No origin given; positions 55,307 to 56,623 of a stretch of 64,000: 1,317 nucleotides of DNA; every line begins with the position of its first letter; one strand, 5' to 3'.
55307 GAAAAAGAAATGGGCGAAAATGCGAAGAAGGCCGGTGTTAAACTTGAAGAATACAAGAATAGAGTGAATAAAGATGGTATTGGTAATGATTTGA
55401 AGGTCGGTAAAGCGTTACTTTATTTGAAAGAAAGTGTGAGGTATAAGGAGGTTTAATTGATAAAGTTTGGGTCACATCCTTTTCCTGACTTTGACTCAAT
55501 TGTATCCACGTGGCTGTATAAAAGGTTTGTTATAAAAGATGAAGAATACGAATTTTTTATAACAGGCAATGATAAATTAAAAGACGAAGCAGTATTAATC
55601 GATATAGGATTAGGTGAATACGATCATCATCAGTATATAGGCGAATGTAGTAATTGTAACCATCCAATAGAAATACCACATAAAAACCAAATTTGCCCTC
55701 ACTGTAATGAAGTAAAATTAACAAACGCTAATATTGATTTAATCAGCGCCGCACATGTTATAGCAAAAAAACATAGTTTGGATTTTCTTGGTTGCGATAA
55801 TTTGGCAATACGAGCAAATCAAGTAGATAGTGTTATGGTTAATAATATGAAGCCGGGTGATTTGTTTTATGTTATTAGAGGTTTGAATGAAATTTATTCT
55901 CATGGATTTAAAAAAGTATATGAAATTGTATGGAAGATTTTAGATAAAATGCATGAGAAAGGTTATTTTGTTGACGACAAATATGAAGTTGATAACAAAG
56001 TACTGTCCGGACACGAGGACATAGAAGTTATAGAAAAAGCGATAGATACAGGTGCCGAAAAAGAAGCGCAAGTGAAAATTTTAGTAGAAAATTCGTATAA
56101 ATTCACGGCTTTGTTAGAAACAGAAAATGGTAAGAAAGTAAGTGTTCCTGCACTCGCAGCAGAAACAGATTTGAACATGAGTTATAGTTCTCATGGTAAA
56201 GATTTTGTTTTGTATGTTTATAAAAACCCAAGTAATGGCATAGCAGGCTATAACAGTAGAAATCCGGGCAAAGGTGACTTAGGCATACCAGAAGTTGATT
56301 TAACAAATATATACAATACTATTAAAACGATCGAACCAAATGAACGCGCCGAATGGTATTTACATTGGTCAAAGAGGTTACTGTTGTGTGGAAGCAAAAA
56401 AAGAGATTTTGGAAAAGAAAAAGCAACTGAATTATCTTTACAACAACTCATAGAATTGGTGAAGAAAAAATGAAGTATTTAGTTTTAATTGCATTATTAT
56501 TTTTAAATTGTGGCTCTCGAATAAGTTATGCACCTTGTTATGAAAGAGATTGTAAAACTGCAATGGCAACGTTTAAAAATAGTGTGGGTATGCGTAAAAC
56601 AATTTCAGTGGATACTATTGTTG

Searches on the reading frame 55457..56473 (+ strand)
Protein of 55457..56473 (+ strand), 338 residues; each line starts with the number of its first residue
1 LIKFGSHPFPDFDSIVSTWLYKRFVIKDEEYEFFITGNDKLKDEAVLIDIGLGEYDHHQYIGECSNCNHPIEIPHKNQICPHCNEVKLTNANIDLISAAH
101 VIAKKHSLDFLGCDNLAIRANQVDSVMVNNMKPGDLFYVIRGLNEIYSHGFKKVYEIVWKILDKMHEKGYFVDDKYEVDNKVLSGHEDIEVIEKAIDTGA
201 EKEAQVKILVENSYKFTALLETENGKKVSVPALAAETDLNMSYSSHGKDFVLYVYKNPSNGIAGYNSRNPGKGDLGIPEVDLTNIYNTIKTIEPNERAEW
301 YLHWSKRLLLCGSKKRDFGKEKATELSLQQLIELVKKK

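Call 10: search_protein_families(library=pfam, proteins=[window:55457-56473:+], max_evalue=0.01)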
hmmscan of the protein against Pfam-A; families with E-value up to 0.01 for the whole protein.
window:55457-56473:+ (338 aa): 0 families

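Call 11: search_protein_families(library=phrogs, proteins=[window:55457-56473:+], max_evalue=0.001)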
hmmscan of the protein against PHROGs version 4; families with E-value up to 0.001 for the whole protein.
window:55457-56473:+ (338 aa): 0 families

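Call 36: search_protein_families(library=pfam, proteins=[window:55457-56473:+], max_evalue=0.05)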
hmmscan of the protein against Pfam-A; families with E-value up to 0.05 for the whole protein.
window:55457-56473:+ (338 aa): 4 families
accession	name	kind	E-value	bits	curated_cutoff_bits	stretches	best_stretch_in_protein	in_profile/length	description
PF01155.25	HypA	-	0.011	16.2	28.9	1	57-88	66-97/112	Hydrogenase/urease nickel incorporation, metallochaperone, hypA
PF14255.11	Cys_rich_CPXG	-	0.013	15.9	25.2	0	54-73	18-36/52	Cysteine-rich CPXCG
PF09828.14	ChrB_C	-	0.016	16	25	1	11-59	8-56/132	ChrB, C-terminal domain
PF16076.10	Acyltransf_C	-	0.018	15.4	26.5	0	13-41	26-53/74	Acyltransferase C-terminus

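Call 101: search_solved_structures(query=window:55457-56470:+, max_evalue=1)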
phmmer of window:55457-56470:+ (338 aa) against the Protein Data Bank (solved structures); distinct sequences matched with E-value up to 1: 33.
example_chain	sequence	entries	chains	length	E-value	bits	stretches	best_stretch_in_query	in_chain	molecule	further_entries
1igi_H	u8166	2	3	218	0.025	17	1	239-302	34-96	IGG2A-KAPPA 26-10 FAB (HEAVY CHAIN)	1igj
6h3t_H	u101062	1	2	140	0.026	17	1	227-293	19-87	scFv 1C11 VH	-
2pcp_B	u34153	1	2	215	0.046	16.1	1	240-302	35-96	IMMUNOGLOBULIN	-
2w9d_H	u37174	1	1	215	0.081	15.3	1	235-301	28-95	ICSM 18-ANTI-PRP THERAPEUTIC FAB HEAVY CHAIN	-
2w9e_H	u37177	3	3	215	0.082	15.3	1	235-301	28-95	ICSM 18-ANTI-PRP THERAPEUTIC FAB HEAVY CHAIN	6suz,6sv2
4pb9_H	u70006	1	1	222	0.093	15.1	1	235-284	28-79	Ab64 heavy chain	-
9o6c_A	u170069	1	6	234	0.13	14.6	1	237-302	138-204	8B6 diabody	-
6dzw_V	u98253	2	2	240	0.19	14.1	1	239-302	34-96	8B6 antibody single chain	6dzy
5i66_A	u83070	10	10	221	0.2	14.1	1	239-302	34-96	8B6 antibody, heavy chain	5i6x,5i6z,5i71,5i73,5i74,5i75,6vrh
4nja_H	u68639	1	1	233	0.2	14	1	243-301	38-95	6C8 heavy chain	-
6p67_A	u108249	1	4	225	0.21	14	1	243-301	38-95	Anti-IL-7R 2B8 Fab heavy chain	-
6awn_B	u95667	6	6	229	0.21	14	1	239-302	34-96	8B6 antibody FAB heavy chain | 8B6 heavy chain antibody fragment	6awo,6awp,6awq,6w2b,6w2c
3tkl_B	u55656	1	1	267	0.21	14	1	152-236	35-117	LidA protein, substrate of the Dot/Icm system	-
6ol5_A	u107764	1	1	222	0.21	14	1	243-301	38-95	ib3 Heavy Chain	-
4nj9_H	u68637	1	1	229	0.23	13.9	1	243-301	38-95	8B10 heavy chain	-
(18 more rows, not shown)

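Call 105: predict_structure(protein=window:55457-56470:+)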
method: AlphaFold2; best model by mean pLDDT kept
length: 338 residues; sequences in the alignment: 1
mean_pLDDT: 31.2   pTM: 0.19
mean pLDDT of the five models: 31.2, 30.5, 30.2, 28.3, 27.1
residues with pLDDT >= 90: 0; 70-90: 0; 50-70: 7; < 50: 331
segments of 3 or more residues with pLDDT < 50: 1-61, 64-66, 72-338
pLDDT, mean of each block of 10 residues (from residue 1): 26 28 29 31 30 37 53 42 40 29 25 25 26 30 31 37 37 27 27 28 27 28 31 27 27 30 32 33 35 32 29 24 33 36
secondary structure, 60 per line:
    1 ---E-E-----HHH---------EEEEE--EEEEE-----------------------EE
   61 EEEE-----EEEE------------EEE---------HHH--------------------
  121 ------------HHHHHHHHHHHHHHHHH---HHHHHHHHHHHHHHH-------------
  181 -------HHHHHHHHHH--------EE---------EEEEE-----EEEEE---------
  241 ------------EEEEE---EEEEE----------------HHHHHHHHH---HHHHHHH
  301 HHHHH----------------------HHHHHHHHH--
elements in order: E24-28 E31-35 E59-64 E70-73 E86-88 H133-149 H153-167 H188-197 E217-221 E227-231 E253-257 E261-265 H282-290 H294-305 H328-336
